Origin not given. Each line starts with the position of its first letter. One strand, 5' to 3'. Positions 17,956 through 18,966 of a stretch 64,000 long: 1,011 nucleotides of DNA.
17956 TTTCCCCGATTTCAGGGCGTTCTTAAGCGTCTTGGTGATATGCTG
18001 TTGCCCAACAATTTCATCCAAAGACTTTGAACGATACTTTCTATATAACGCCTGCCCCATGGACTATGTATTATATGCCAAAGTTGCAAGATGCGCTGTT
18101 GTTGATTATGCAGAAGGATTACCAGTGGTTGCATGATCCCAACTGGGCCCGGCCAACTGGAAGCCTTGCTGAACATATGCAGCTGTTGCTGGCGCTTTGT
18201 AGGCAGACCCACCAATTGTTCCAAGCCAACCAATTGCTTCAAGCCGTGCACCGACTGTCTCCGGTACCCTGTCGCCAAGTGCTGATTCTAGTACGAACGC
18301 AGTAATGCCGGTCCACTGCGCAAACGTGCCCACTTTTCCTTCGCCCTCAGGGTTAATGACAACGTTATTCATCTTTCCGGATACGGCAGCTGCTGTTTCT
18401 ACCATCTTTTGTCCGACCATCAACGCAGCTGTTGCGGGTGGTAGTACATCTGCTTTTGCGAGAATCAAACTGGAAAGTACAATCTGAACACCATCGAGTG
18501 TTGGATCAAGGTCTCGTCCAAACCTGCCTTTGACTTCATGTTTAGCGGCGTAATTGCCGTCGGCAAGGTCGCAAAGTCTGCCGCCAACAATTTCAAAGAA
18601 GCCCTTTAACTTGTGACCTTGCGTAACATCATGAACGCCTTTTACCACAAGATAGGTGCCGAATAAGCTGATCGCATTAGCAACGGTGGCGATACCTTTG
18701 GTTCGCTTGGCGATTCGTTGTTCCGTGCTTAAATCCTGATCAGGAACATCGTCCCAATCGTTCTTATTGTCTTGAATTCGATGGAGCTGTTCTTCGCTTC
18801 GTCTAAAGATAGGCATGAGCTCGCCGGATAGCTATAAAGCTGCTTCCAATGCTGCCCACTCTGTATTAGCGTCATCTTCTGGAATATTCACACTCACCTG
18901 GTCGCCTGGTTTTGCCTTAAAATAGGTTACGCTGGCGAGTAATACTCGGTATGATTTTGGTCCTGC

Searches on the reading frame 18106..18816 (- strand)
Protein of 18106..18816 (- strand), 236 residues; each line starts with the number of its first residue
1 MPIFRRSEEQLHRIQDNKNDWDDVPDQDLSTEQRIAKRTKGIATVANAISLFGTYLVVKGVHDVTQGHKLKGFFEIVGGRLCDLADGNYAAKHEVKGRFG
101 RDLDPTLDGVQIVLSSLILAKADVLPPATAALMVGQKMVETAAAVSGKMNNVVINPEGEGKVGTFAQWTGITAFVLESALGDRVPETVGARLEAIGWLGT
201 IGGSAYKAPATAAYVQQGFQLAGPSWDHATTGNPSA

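Call 47: search_protein_families(library=pfam, proteins=[window:18106-18816:-], max_evalue=0.001)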
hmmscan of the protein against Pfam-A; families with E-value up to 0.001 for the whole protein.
window:18106-18816:- (236 aa): 1 family
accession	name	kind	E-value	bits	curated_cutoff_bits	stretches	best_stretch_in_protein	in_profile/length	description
PF01066.26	CDP-OH_P_transf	-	1e-11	45.9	22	1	44-188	2-138/152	CDP-alcohol phosphatidyltransferase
